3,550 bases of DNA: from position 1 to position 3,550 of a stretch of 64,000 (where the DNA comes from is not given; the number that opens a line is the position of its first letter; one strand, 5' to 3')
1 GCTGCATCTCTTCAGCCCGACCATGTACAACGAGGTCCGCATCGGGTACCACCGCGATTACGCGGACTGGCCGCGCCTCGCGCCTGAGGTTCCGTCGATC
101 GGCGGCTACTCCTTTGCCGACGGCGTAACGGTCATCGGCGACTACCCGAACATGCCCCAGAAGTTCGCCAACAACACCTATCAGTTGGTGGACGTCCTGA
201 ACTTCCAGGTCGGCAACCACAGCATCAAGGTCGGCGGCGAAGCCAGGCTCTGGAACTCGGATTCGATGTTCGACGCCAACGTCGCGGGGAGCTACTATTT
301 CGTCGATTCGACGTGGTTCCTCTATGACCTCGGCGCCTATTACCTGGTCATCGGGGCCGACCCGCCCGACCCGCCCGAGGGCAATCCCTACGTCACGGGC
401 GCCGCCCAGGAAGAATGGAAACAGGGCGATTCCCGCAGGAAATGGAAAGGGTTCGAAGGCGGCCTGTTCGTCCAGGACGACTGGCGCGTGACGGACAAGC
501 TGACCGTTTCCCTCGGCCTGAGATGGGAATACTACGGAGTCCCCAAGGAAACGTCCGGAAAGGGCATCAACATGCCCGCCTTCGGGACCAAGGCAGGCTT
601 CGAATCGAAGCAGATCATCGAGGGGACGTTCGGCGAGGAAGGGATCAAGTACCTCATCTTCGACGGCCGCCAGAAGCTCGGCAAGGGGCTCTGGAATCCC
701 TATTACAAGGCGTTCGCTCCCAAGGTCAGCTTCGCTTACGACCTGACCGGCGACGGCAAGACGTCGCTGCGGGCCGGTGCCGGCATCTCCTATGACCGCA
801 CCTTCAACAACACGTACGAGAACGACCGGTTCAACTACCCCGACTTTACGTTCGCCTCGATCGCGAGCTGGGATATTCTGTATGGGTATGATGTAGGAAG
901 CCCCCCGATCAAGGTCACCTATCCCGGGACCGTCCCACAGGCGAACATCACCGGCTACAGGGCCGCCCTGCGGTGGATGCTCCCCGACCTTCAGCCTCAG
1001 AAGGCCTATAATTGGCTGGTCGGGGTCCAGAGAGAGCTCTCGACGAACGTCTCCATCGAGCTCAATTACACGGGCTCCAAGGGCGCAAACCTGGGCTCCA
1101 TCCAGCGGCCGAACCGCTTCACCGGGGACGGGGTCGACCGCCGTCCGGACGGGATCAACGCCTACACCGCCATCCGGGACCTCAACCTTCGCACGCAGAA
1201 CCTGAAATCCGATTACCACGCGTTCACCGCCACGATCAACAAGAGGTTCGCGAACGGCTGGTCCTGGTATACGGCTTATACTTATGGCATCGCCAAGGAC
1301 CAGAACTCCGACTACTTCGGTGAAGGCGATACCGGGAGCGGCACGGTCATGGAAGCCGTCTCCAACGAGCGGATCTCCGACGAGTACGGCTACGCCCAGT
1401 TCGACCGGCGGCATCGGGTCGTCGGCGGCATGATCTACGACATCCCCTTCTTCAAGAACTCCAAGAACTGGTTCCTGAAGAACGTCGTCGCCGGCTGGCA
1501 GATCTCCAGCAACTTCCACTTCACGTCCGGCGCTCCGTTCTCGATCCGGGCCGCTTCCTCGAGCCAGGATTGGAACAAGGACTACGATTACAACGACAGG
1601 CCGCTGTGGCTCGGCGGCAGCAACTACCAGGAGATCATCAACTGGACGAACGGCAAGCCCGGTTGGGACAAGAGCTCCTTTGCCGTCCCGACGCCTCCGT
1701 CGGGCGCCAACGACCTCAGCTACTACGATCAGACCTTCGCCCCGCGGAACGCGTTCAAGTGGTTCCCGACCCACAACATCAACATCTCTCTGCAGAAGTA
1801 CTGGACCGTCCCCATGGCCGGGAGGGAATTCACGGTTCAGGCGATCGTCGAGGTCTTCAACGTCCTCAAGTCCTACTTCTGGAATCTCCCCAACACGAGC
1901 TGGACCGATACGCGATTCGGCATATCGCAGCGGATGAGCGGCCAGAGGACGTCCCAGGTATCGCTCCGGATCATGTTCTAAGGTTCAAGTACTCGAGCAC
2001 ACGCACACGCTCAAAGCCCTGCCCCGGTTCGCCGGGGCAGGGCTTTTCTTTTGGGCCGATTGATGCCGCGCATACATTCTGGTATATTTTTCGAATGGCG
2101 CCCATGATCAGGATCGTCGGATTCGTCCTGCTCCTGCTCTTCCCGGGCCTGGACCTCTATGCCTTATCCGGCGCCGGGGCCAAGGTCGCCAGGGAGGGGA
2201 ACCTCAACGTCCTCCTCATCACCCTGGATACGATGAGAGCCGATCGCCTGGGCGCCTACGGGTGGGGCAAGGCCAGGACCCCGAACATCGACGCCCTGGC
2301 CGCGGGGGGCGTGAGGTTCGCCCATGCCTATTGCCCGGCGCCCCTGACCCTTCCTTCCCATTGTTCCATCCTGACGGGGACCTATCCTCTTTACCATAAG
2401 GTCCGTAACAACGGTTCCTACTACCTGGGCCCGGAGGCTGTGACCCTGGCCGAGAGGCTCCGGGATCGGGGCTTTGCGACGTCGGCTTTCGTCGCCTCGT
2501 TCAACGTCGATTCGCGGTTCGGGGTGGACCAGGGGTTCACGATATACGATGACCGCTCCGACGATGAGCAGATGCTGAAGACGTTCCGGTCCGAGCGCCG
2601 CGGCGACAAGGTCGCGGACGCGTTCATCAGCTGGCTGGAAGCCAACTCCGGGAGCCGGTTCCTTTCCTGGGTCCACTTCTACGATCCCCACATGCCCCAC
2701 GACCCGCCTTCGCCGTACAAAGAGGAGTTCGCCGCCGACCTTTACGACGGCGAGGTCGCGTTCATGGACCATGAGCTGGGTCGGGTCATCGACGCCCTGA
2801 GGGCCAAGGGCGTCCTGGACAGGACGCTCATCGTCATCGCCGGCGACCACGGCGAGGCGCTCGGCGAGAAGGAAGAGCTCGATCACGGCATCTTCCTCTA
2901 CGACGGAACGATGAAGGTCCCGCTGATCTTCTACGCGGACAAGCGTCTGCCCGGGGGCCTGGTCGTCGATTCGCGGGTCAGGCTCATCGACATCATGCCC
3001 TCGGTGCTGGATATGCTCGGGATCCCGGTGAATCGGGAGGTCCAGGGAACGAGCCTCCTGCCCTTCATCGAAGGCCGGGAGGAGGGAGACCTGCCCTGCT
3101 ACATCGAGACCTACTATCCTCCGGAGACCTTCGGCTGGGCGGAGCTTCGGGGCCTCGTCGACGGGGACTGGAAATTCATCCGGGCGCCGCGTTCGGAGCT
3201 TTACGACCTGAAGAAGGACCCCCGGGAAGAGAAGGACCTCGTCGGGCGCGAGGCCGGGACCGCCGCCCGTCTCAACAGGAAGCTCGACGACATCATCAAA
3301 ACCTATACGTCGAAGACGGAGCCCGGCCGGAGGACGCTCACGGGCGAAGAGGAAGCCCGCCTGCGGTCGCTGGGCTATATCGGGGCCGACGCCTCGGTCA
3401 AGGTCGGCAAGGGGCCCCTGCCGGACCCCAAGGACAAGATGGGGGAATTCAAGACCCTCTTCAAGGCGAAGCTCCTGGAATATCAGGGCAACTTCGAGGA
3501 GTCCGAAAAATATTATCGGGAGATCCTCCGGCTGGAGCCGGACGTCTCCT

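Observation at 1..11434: Co-directional, translationally coupled envelope locus of unknown function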

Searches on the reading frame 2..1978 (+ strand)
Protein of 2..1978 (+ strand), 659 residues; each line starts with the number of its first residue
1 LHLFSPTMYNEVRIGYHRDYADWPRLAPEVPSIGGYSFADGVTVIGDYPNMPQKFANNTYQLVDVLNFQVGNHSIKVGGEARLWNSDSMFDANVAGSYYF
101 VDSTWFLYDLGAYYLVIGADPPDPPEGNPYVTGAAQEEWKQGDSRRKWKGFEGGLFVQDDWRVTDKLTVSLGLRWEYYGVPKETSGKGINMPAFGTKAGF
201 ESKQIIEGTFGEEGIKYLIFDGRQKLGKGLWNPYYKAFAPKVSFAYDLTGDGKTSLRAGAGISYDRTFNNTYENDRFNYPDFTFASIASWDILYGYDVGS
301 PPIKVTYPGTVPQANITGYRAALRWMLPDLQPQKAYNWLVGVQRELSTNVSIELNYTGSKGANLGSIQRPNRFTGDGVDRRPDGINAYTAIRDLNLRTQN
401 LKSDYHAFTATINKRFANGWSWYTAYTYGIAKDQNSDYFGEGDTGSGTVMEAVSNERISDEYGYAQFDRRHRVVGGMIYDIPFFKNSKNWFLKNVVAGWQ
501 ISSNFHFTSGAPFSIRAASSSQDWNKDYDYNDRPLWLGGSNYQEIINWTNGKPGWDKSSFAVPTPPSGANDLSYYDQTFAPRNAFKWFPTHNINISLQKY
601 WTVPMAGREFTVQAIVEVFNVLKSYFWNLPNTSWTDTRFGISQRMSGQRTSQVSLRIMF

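Call 8: search_protein_families(library=pfam, max_evalue=0.01, proteins=[window:2-1978:+])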
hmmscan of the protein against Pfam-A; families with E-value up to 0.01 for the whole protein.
seq(659 aa): 2 families
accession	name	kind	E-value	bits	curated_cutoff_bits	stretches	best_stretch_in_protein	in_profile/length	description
PF25183.1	OMP_b-brl_4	-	8.8e-92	309.3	30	1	2-652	212-838/838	Outer membrane beta barrel domain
PF00593.30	TonB_dep_Rec_b-barrel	-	4.4e-09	37.2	27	1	65-343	103-280/436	TonB dependent receptor-like, beta-barrel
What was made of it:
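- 2..1981 (+): C-terminal ~660 aa of a TonB-dependent-transporter-like outer-membrane barrel, cut by the window start. Full-length orthologues carry CarboxypepD_reg, Plug and barrel domains. PF25183 E 8.8e-92 and PF00593 E 4e-9 (call 8).
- On TonB-dependent transporter: PF25183 scores 309 bits and PF00593 scores 37 bits (call 8).
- Checked: A TonB-dependent-receptor-like barrel lies at 2..1981 and is cut by the window start (PF25183, E 8.8e-92; call 8).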

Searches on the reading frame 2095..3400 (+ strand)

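Call 23: search_solved_structures(query=window:2095-3400:+, max_evalue=0.00001, show_alignments=3)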
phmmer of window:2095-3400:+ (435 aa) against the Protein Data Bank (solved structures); distinct sequences matched with E-value up to 0.00001: 89 (the best 60 are shown).
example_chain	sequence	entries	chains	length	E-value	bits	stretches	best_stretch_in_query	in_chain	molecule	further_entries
6pt6_B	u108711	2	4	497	1e-30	110.5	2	213-380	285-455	exo-2S-iota carrageenan S1 sulfatase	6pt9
7stt_A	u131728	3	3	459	1.4e-30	110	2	224-404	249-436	N-acetylgalactosamine-6-sulfatase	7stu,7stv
6ptk_A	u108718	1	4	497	1.5e-30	109.9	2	213-380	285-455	exo-2S-iota carrageenan S1 sulfatase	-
6pt4_B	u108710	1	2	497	2e-30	109.5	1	213-380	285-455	exo-2S-iota carrageenan S1 sulfatase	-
4uph_A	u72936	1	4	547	4.7e-29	105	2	215-330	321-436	SULFATASE (SULFURIC ESTER HYDROLASE) PROTEIN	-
3ed4_A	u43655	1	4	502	6.4e-29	104.5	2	217-388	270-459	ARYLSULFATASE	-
7oz8_AAA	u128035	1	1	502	9.5e-29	104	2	215-383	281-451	Choline-sulfatase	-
4upl_A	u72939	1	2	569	1.9e-27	99.7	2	216-389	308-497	SULFATASE FAMILY PROTEIN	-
7p24_AAA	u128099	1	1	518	2.6e-27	99.2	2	217-387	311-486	Mucin-desulfating sulfatase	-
6hr5_A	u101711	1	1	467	5.7e-27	98.1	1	203-402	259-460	Alpha-L-rhamnosidase/sulfatase (GH78)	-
5g2v_A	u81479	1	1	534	6.2e-27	98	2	217-414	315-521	N-ACETYLGLUCOSAMINE-6-SULFATASE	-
4upi_A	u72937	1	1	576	8.9e-27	97.5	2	31-128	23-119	SULFATASE FAMILY PROTEIN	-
9s03_A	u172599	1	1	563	1.8e-25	93.2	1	199-405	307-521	Putative sulfatase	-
4upk_A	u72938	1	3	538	2.5e-25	92.7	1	215-334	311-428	PHOSPHONATE MONOESTER HYDROLASE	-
7lha_A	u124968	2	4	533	2.5e-24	89.4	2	221-331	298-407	Exo-L-galactose-6-sulfatase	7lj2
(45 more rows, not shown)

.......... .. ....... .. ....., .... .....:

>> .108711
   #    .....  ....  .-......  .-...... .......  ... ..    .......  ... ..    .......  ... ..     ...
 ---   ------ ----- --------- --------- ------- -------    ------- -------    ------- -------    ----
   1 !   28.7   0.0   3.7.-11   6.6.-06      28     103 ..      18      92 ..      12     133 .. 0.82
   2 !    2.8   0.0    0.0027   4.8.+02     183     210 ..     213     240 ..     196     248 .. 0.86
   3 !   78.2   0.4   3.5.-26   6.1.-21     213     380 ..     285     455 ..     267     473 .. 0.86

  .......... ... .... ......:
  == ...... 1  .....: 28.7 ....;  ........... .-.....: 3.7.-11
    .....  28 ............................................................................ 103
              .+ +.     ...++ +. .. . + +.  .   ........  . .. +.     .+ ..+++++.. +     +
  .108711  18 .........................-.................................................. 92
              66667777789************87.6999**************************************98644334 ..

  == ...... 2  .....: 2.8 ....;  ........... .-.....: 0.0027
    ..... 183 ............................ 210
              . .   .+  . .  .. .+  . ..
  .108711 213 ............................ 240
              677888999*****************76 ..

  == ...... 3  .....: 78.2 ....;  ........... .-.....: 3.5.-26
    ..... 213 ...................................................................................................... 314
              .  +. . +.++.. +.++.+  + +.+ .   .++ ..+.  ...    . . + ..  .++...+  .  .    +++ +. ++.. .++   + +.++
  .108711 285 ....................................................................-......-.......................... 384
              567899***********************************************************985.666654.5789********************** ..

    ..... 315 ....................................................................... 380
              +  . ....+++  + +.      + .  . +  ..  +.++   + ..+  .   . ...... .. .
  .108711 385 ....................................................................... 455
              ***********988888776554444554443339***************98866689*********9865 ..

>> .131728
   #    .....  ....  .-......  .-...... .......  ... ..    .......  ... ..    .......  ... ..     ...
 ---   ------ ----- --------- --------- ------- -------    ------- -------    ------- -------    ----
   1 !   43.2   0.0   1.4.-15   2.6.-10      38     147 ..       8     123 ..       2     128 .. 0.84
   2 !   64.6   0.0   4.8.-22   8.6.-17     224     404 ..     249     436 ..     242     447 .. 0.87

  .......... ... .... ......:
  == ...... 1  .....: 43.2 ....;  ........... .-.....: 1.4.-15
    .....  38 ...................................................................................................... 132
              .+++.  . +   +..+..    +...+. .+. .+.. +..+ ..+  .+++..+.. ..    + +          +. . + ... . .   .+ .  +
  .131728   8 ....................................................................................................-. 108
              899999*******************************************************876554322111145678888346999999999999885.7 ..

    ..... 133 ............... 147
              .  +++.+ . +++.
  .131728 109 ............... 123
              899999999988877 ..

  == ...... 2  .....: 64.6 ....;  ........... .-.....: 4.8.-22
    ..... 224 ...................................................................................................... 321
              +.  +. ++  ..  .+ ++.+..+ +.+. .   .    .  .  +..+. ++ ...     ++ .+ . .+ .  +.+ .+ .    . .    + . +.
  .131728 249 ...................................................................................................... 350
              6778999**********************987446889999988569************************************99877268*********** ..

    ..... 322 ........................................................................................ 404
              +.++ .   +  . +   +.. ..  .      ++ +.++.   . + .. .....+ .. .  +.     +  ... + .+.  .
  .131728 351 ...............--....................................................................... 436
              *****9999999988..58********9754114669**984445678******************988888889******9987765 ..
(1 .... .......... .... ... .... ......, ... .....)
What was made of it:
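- On S1 formylglycine-dependent sulfatase: PDB sulfatases match at E 1e-30 (call 23). HMMER alignments place ASFN opposite GKWH (7stt) and DHG opposite DKG (6pt6) (call 23).
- On Alkaline-phosphatase-superfamily phosphoesterase or phosphotransferase with Thr nucleophile: Positions were assigned by alignment to solved sulfatases (call 23).
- They also align ASFN to GKWH, DHG to DKG, and DT to DD (call 23). The closest sequence relatives of the catalytic domain are hydrolases (call 23).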
